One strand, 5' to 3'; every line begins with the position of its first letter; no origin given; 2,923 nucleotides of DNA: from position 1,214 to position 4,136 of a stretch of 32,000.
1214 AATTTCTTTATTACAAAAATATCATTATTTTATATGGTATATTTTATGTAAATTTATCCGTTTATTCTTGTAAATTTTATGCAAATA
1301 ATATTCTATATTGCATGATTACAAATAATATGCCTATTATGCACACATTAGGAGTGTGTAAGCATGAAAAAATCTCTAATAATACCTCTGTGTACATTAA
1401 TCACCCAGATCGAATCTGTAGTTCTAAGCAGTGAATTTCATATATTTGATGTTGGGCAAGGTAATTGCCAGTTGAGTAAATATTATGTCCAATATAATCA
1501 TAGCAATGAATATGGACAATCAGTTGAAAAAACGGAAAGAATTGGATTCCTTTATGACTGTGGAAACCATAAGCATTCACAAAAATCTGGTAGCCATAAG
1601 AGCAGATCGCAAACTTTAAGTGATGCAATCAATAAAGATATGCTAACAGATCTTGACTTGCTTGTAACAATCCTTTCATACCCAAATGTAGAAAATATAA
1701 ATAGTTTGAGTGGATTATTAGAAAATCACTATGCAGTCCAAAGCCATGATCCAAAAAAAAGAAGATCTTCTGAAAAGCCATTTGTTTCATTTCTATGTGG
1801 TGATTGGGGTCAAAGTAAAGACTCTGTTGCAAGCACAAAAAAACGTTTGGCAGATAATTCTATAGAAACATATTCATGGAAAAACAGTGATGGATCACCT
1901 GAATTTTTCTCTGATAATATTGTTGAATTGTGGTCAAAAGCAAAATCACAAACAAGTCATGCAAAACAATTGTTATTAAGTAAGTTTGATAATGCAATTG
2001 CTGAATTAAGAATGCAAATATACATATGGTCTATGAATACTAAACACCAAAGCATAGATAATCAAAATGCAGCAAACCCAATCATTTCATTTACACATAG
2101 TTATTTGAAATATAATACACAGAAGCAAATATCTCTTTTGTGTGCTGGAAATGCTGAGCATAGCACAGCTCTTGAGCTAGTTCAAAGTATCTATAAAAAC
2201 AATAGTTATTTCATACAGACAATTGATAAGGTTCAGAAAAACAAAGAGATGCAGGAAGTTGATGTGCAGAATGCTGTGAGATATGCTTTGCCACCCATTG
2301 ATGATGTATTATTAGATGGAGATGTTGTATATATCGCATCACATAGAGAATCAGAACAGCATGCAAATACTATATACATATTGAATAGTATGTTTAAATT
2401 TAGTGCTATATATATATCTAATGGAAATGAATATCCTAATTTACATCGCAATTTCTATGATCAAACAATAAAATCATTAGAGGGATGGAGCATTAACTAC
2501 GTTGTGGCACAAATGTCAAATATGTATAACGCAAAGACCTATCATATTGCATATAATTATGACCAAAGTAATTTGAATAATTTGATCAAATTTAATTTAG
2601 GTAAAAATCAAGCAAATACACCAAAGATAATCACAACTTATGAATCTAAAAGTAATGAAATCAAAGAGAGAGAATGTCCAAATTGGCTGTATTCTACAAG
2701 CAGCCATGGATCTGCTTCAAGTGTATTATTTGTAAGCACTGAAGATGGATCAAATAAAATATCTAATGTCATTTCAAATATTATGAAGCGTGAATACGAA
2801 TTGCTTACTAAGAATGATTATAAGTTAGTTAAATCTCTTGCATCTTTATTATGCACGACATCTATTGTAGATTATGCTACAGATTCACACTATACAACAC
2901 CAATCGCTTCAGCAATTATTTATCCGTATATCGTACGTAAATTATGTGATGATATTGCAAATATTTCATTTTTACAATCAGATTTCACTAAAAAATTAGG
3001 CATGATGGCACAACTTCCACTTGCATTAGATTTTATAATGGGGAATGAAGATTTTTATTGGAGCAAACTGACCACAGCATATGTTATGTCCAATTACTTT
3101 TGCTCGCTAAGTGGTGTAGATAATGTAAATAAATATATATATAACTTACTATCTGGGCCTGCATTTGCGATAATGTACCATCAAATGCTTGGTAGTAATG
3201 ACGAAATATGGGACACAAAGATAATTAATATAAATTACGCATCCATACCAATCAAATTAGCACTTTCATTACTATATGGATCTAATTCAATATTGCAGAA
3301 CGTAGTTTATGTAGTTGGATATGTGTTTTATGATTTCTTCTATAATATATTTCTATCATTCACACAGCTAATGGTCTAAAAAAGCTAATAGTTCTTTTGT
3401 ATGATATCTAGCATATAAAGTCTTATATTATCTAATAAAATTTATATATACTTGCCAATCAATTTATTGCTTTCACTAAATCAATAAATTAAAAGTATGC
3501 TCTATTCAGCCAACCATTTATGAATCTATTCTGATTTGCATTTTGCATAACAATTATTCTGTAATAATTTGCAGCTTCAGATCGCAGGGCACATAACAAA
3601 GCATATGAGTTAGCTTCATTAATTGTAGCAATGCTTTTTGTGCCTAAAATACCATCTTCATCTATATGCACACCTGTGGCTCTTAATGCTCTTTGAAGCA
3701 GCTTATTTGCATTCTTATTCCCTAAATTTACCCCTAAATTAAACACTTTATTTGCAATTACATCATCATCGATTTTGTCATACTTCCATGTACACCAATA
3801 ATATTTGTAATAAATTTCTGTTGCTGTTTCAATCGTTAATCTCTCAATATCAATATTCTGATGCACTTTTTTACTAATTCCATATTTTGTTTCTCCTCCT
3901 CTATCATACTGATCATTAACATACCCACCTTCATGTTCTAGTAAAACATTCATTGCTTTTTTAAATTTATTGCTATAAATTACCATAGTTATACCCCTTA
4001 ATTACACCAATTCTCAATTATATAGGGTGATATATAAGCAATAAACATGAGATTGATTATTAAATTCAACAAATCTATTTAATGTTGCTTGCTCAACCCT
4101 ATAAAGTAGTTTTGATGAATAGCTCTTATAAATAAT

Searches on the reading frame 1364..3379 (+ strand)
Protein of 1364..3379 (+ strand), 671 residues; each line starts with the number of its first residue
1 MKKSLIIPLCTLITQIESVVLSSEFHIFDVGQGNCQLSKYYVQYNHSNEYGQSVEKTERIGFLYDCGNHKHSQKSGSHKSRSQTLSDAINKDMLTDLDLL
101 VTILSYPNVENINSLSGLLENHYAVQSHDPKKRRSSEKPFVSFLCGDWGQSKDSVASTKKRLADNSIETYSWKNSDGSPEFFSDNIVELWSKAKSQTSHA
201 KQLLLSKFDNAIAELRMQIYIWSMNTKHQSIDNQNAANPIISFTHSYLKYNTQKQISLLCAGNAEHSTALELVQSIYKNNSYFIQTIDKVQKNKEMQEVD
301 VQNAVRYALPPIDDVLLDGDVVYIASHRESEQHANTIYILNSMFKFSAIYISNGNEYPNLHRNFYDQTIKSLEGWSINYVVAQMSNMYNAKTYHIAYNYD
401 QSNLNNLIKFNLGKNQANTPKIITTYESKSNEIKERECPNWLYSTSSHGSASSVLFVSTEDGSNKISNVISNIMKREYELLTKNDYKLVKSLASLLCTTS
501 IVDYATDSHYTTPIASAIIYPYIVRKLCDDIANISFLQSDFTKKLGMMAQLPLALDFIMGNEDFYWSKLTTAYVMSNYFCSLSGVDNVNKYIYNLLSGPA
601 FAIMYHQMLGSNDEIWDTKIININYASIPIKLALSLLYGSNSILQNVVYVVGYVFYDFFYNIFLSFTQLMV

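Call 4: search_protein_families(library=pfam, proteins=[window:1364-3379:+], max_evalue=1)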
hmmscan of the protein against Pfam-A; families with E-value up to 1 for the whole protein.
window:1364-3379:+ (671 aa): 0 families

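Call 5: search_protein_families(library=ncbifam, proteins=[window:1364-3379:+], max_evalue=1)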
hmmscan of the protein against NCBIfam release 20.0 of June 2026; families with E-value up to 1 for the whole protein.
window:1364-3379:+ (671 aa): 1 family
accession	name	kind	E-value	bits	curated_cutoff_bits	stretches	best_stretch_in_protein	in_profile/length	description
NF037937.1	septum_RefZ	equivalog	0.23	11.3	180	0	480-545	117-182/195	forespore capture DNA-binding protein RefZ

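Call 53: predict_structure(alignment_id=A4)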
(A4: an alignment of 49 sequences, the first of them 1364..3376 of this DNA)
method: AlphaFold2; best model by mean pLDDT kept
length: 671 residues; sequences in the alignment: 49
mean_pLDDT: 65.8   pTM: 0.68
mean pLDDT of the five models: 65.8, 65.0, 64.4, 63.7, 62.4
residues with pLDDT >= 90: 169; 70-90: 167; 50-70: 75; < 50: 260
segments of 3 or more residues with pLDDT < 50: 376-406, 416-436, 458-470, 480-482, 484-637, 639-671
pLDDT, mean of each block of 10 residues (from residue 1): 73 73 91 91 92 94 83 52 68 89 90 83 64 76 92 87 93 94 97 96 95 96 92 89 90 90 92 90 83 72 74 71 85 87 89 73 79 55 41 38 44 51 42 54 81 60 46 51 46 36 34 33 43 43 38 33 38 44 42 40 34 35 33 45 38 35 35 40
secondary structure, 60 per line:
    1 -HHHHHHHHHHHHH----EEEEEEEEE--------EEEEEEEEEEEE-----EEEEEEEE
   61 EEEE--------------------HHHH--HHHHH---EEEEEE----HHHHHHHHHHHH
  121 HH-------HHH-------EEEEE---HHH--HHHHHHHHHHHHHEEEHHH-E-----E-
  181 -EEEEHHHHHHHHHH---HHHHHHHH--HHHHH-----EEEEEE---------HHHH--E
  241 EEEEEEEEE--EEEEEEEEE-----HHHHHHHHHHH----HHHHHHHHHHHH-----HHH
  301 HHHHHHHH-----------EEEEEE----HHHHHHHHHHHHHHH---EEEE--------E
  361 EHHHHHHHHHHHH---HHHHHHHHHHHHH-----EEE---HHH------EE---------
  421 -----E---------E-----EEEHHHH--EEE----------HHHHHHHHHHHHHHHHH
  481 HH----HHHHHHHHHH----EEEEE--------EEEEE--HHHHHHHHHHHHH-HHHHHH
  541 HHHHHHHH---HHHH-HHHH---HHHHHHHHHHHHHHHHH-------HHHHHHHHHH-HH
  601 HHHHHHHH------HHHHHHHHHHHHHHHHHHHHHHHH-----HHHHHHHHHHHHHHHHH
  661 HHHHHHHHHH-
elements in order (helices of 4 or more, strands of 3 or more residues): H2-14 E19-27 E36-47 E53-64 H85-88 H91-95 E99-104 H109-122 E140-144 H153-165 E166-168 E182-185 H186-195 H199-206 H209-213 E219-224 H234-237 E240-249 E252-260 H266-276 H281-292 H298-308 E320-325 H330-344 E348-351 H362-373 H377-389 E395-397 E442-444 H445-448 E451-453 H464-482 H487-496 E501-505 E514-518 H521-533 H535-548 H552-555 H557-560 H564-580 H588-597 H599-608 H615-638 H644-670

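Call 56: fold_search(model_id=the predicted structure, library=pdb)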
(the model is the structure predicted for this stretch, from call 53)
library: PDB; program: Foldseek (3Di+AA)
matches with E <= 10: 763; with E <= 0.001: 0
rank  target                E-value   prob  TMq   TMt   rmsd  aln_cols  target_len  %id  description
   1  9jus_V                9.5e-03  0.13  0.08  0.07  36.3       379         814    8  Structure of villin bound to an actin trimer (released 2025-10-08)
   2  5iqk_A                3.9e-02  0.28  0.14  0.27  12.6       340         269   10  Rm3 metallo-beta-lactamase (released 2016-03-23)
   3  7jq6_A                5.2e-02  0.06  0.08  0.13  20.8       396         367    8  The Phi-28 gp11 DNA packaging Motor (released 2021-06-16)
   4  2ihf                  6.9e-02  0.28  0.04  0.10  11.2        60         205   15  Crystal structure of deletion mutant delta 228-252 R190A of the single-stranded DNA binding protein from Thermus aquatic (released 2007-01-02)
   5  9jus_v                7.7e-02  0.07  0.08  0.07  36.1       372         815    9  Structure of villin bound to an actin trimer (released 2025-10-08)
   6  2fgh_A                8.2e-02  0.03  0.07  0.07  23.1       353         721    6  ATP bound gelsolin (released 2006-04-18)
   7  2fxq                  1.2e-01  0.25  0.04  0.11  10.3        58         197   14  Single-stranded DNA-binding protein from Thermus aquaticus (released 2006-02-14)
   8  5odp_G                1.2e-01  0.21  0.04  0.18   9.0        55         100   13  Salinibacter ruber Single-Strand Binding protein D17K D71K mutant (released 2018-08-01)
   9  5odn_E                1.3e-01  0.21  0.04  0.18  10.4        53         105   11  Salinibacter ruber Single-Strand Binding protein (released 2018-08-01)
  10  8viz_G                1.4e-01  0.06  0.08  0.07  37.5       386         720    8  Structure of full-length gelsolin bound to the barbed end of F-actin (released 2024-10-16)
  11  5yyu_B                1.4e-01  0.38  0.05  0.23   6.7        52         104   12  Crystal structure of Staphylococcus aureus single-stranded DNA-binding protein SsbB (released 2018-08-15)
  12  3vdy_A                1.5e-01  0.33  0.04  0.23  11.1        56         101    9  B. subtilis SsbB/ssDNA (released 2012-03-14)
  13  7jqp_C                1.5e-01  0.03  0.08  0.12  20.9       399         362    9  The Phi-28 gp11 DNA packaging Motor (released 2021-06-16)
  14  9q8z_A                1.7e-01  0.15  0.09  0.10  24.0       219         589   11  Human chondroitin sulfate polymerase complex CHSY3-CHPF (released 2025-12-03)
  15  1vkk                  1.9e-01  0.10  0.04  0.14   6.5        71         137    6  Crystal structure of Glia maturation factor-gamma (GMFG) from Mus musculus at 1.50 A resolution (released 2004-08-17)
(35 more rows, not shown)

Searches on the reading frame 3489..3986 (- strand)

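Call 84: search_protein_families(library=pfam, proteins=[window:3489-3986:-], max_evalue=0.001)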
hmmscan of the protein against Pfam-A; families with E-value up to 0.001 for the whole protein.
window:3489-3986:- (165 aa): 2 families
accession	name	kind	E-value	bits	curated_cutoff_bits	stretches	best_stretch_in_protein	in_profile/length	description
PF05838.17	Glyco_hydro_108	-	6.2e-22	78.4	21.2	1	13-89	2-85/85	Glycosyl hydrolase 108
PF09374.15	PG_binding_3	-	2.5e-12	47.2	24.6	1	92-163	1-75/76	Predicted Peptidoglycan domain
